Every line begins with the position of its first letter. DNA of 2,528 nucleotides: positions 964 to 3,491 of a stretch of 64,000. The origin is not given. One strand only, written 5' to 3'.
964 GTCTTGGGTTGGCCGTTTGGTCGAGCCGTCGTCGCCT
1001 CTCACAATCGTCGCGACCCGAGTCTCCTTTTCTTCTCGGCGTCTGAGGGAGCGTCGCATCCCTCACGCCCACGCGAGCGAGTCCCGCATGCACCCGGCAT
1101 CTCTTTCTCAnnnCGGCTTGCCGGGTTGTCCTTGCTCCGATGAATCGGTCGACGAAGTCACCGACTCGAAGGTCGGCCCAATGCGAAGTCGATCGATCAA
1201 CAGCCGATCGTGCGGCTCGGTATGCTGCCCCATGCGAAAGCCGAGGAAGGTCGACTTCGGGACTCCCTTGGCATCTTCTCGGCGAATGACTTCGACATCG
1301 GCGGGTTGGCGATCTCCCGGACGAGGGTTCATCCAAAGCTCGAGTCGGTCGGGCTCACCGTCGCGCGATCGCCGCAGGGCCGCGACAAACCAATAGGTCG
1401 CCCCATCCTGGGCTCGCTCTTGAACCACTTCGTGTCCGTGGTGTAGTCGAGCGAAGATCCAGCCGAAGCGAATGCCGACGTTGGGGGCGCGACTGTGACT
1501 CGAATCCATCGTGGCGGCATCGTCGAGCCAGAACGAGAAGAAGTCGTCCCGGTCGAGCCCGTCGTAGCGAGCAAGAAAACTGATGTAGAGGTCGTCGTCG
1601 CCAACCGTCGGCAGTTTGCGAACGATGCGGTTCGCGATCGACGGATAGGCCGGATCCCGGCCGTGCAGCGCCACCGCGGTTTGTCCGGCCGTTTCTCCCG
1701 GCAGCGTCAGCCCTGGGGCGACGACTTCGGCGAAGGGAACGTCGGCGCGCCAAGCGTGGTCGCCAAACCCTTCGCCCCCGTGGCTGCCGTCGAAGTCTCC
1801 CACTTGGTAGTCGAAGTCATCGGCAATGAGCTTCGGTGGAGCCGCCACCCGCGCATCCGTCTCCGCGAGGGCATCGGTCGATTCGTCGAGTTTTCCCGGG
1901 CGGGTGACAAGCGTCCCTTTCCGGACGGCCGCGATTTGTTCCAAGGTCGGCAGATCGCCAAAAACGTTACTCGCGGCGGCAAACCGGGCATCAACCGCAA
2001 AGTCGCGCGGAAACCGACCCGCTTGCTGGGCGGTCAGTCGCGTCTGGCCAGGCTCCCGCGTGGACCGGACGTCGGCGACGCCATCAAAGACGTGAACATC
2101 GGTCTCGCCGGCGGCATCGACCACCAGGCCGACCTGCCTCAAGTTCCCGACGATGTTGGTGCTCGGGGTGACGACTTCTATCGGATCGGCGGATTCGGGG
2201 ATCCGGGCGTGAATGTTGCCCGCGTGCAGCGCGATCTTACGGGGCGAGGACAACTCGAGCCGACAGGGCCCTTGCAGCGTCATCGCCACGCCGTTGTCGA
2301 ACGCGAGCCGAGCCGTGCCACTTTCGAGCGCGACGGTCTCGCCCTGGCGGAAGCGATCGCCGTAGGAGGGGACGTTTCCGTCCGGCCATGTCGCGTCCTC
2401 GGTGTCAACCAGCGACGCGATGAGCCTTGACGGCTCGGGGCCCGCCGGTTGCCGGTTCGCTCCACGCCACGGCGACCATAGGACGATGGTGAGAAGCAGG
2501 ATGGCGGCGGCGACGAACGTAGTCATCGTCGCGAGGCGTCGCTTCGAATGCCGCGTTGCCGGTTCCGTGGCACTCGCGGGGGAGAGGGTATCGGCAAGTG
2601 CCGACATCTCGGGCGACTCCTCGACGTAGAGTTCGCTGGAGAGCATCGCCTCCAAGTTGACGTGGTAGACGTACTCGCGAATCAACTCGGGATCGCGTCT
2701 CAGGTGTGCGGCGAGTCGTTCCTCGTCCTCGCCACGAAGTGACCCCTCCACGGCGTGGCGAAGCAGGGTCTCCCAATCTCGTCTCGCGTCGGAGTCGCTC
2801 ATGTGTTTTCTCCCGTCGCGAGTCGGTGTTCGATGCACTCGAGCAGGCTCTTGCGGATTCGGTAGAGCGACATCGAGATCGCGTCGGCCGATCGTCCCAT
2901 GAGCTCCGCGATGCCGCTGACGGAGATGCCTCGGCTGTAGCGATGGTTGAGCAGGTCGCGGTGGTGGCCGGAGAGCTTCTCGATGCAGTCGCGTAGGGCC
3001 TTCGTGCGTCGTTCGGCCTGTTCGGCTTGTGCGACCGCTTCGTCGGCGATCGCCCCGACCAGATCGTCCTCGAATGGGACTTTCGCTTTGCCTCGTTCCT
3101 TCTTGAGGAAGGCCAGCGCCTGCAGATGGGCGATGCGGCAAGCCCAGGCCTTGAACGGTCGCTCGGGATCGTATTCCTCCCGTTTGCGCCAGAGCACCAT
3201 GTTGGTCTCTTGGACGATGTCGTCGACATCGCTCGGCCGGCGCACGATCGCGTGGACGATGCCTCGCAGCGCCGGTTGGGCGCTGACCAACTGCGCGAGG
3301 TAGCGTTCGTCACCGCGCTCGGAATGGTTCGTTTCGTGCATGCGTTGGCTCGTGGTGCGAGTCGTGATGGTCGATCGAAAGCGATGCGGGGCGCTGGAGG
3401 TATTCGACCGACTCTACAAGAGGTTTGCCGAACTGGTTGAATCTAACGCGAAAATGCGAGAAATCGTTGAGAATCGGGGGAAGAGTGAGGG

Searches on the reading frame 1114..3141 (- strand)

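Call 8: search_protein_families(library=pfam, proteins=[window:1114-3141:-], max_evalue=0.01)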
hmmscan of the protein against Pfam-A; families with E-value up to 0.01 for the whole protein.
window:1114-3141:- (676 aa): 0 families

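Call 65: search_protein_families(library=ncbifam, proteins=[window:1114-2799:-], max_evalue=0.01)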
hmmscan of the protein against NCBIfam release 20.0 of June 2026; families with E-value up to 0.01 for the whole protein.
window:1114-2799:- (562 aa): 1 family
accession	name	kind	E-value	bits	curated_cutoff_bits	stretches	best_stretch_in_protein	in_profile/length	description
NF052375.1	antisigma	equivalog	3.6e-06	27.1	100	1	19-143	8-133/217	anti-sigma factor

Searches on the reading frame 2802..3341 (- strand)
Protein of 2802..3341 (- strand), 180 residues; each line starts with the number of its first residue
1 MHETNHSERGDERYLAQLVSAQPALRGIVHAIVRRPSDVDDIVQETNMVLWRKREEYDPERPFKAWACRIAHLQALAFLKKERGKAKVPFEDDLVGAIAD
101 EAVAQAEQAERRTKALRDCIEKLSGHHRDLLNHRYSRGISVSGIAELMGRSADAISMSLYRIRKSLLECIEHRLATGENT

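Call 9: search_protein_families(library=pfam, proteins=[window:2802-3341:-], max_evalue=0.01)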
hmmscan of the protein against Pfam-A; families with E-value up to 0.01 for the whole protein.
window:2802-3341:- (180 aa): 2 families
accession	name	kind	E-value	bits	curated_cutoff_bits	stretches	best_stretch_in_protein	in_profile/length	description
PF04542.20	Sigma70_r2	-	1.1e-15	57.6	24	1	22-83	6-69/71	Sigma-70 region 2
PF08281.18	Sigma70_r4_2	-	6.8e-05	22.9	25.7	1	115-166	3-54/54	Sigma-70, region 4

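Call 65: search_protein_families(library=ncbifam, proteins=[window:2802-3341:-], max_evalue=0.01)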
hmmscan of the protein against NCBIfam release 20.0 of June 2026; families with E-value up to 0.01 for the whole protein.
window:2802-3341:- (180 aa): 75 families (the best 25 are shown)
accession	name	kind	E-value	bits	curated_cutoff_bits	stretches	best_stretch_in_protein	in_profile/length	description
TIGR02989.1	Sig-70_gvs1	subfamily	9.6e-46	155.6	124.55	1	14-170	3-158/158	RNA polymerase sigma-70 factor, Rhodopirellula/Verrucomicrobium family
TIGR02937.1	sigma70-ECF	superfamily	3.5e-24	85.3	42.9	1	18-169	6-164/165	sigma-70 family RNA polymerase sigma factor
NF058625.1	sigma_PG0214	equivalog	7.4e-18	64.8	130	1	13-172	5-163/170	GFO_1088 family ECF-type sigma factor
NF009168.0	PRK12515.1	subfamily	2.3e-16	59.8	236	1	31-171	41-180/189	RNA polymerase sigma factor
NF009188.0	PRK12536.1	subfamily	1.4e-14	54.5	250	1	14-170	32-186/190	RNA polymerase sigma factor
NF009189.0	PRK12537.1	equivalog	8.2e-14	51.5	261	1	8-171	18-182/182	RNA polymerase sigma factor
TIGR02985.1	Sig70_bacteroi1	subfamily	2e-13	50.9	126.4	1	22-166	11-158/162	RNA polymerase sigma-70 factor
NF009191.0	PRK12539.1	subfamily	2.8e-13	49.8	171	1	26-171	39-180/185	sigma-70 family RNA polymerase sigma factor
NF004113.0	PRK05602.1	equivalog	3.1e-13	49.8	208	1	11-173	43-204/211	RNA polymerase sigma factor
NF007227.0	PRK09645.1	subfamily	1.5e-12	47.8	202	1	6-155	6-155/177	sigma-70 family RNA polymerase sigma factor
NF008888.0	PRK11922.1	equivalog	5.8e-12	45.7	204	1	8-175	25-201/231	RNA polymerase sigma factor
NF009165.0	PRK12512.1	equivalog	7.4e-12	45.3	198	1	11-167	20-176/184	RNA polymerase sigma factor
NF009166.1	PRK12513.1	equivalog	8.8e-12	45.1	206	1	26-156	36-172/193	RNA polymerase sigma factor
NF009195.0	PRK12543.1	subfamily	1.2e-11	44.4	197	1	27-148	35-156/192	RNA polymerase sigma factor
TIGR02984.1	Sig-70_plancto1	subfamily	3.5e-11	43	183.75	1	30-166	29-184/189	RNA polymerase sigma-70 factor, Planctomycetaceae-specific subfamily 1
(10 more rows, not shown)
